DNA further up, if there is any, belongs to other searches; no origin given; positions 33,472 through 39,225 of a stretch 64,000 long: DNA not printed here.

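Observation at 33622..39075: Gingipain-like C25 cysteine protease in a free-living AT-rich FCB bacterium, elaborated with MAM-like, dockerin and cohesin-like modules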

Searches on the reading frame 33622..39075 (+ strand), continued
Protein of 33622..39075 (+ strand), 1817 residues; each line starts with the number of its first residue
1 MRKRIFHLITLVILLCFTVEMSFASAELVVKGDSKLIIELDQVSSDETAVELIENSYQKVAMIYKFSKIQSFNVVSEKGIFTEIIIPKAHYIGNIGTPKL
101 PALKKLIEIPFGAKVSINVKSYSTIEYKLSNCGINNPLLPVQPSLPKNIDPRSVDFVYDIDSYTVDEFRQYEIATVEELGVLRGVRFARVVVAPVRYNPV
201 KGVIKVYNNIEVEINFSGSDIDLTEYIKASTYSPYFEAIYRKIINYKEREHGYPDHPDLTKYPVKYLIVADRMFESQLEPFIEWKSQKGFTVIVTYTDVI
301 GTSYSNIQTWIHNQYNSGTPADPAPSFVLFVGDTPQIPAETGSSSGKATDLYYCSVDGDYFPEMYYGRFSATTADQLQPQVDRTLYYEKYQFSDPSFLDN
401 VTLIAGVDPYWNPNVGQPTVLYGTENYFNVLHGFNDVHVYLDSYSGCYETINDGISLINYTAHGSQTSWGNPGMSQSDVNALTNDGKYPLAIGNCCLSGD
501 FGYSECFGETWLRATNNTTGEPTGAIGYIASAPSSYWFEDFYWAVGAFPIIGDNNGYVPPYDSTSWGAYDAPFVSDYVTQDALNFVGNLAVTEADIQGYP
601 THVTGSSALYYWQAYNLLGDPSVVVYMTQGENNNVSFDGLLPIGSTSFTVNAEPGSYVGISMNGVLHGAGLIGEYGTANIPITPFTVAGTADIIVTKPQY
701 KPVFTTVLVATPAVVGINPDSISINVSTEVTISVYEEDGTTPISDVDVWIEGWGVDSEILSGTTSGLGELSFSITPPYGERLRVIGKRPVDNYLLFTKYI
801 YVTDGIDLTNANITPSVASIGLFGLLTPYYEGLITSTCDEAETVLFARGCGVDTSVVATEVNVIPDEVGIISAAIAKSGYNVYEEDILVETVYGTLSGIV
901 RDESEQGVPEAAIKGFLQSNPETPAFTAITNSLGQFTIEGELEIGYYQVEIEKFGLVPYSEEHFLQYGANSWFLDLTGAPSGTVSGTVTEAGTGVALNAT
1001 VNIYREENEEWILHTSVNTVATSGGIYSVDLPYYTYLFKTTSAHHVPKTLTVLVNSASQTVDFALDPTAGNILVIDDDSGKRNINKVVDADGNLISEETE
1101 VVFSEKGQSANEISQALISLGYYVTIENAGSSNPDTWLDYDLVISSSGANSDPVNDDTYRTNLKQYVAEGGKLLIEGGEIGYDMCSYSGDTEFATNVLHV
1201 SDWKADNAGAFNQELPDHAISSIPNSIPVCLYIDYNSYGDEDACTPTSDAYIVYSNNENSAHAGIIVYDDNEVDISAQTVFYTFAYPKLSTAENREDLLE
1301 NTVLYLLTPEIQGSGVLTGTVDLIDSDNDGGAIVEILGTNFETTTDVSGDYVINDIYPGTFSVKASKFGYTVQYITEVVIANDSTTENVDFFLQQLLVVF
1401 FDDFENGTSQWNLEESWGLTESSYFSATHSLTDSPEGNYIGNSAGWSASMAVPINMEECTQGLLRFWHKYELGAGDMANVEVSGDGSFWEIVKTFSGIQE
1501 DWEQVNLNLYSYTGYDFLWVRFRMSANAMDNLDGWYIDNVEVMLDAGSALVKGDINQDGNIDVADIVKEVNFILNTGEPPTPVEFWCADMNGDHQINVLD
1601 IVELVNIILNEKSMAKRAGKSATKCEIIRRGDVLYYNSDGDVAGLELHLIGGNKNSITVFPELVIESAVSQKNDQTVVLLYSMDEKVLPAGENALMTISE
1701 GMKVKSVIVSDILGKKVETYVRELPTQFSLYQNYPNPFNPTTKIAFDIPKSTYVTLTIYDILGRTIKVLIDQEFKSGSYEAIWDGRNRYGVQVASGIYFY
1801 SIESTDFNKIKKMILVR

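Call 7: search_solved_structures(query=window:33622-39075:+, max_evalue=0.01, show_alignments=4)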
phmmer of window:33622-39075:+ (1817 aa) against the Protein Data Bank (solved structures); distinct sequences matched with E-value up to 0.01: 9.
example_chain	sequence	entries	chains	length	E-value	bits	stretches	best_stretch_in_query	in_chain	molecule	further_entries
4rbm_A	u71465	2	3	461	3.3e-120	405.8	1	253-712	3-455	Lys-gingipain W83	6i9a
4tkx_L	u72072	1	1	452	1.3e-119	403.8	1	253-707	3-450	Lys-gingipain W83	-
5mun_A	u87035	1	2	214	2.9e-39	137.4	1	47-245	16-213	Lys-gingipain W83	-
1cvr_A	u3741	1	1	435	7.2e-36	126.1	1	266-538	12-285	GINGIPAIN R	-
4ief_B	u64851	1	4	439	3.7e-35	123.8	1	265-538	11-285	Gingipain R2 Mature Domain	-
4ief_A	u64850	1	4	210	3e-11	44.5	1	56-247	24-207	Gingipain R2 Pro-Domain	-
4dh2_B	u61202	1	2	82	0.00031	21.2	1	1551-1610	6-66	Dockerin type 1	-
4u3s_B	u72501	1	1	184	0.002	18.5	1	1330-1384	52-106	Cellulosomal scaffoldin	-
4wi0_B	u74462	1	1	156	0.0026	18.2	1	1330-1384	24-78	Cellulosomal scaffoldin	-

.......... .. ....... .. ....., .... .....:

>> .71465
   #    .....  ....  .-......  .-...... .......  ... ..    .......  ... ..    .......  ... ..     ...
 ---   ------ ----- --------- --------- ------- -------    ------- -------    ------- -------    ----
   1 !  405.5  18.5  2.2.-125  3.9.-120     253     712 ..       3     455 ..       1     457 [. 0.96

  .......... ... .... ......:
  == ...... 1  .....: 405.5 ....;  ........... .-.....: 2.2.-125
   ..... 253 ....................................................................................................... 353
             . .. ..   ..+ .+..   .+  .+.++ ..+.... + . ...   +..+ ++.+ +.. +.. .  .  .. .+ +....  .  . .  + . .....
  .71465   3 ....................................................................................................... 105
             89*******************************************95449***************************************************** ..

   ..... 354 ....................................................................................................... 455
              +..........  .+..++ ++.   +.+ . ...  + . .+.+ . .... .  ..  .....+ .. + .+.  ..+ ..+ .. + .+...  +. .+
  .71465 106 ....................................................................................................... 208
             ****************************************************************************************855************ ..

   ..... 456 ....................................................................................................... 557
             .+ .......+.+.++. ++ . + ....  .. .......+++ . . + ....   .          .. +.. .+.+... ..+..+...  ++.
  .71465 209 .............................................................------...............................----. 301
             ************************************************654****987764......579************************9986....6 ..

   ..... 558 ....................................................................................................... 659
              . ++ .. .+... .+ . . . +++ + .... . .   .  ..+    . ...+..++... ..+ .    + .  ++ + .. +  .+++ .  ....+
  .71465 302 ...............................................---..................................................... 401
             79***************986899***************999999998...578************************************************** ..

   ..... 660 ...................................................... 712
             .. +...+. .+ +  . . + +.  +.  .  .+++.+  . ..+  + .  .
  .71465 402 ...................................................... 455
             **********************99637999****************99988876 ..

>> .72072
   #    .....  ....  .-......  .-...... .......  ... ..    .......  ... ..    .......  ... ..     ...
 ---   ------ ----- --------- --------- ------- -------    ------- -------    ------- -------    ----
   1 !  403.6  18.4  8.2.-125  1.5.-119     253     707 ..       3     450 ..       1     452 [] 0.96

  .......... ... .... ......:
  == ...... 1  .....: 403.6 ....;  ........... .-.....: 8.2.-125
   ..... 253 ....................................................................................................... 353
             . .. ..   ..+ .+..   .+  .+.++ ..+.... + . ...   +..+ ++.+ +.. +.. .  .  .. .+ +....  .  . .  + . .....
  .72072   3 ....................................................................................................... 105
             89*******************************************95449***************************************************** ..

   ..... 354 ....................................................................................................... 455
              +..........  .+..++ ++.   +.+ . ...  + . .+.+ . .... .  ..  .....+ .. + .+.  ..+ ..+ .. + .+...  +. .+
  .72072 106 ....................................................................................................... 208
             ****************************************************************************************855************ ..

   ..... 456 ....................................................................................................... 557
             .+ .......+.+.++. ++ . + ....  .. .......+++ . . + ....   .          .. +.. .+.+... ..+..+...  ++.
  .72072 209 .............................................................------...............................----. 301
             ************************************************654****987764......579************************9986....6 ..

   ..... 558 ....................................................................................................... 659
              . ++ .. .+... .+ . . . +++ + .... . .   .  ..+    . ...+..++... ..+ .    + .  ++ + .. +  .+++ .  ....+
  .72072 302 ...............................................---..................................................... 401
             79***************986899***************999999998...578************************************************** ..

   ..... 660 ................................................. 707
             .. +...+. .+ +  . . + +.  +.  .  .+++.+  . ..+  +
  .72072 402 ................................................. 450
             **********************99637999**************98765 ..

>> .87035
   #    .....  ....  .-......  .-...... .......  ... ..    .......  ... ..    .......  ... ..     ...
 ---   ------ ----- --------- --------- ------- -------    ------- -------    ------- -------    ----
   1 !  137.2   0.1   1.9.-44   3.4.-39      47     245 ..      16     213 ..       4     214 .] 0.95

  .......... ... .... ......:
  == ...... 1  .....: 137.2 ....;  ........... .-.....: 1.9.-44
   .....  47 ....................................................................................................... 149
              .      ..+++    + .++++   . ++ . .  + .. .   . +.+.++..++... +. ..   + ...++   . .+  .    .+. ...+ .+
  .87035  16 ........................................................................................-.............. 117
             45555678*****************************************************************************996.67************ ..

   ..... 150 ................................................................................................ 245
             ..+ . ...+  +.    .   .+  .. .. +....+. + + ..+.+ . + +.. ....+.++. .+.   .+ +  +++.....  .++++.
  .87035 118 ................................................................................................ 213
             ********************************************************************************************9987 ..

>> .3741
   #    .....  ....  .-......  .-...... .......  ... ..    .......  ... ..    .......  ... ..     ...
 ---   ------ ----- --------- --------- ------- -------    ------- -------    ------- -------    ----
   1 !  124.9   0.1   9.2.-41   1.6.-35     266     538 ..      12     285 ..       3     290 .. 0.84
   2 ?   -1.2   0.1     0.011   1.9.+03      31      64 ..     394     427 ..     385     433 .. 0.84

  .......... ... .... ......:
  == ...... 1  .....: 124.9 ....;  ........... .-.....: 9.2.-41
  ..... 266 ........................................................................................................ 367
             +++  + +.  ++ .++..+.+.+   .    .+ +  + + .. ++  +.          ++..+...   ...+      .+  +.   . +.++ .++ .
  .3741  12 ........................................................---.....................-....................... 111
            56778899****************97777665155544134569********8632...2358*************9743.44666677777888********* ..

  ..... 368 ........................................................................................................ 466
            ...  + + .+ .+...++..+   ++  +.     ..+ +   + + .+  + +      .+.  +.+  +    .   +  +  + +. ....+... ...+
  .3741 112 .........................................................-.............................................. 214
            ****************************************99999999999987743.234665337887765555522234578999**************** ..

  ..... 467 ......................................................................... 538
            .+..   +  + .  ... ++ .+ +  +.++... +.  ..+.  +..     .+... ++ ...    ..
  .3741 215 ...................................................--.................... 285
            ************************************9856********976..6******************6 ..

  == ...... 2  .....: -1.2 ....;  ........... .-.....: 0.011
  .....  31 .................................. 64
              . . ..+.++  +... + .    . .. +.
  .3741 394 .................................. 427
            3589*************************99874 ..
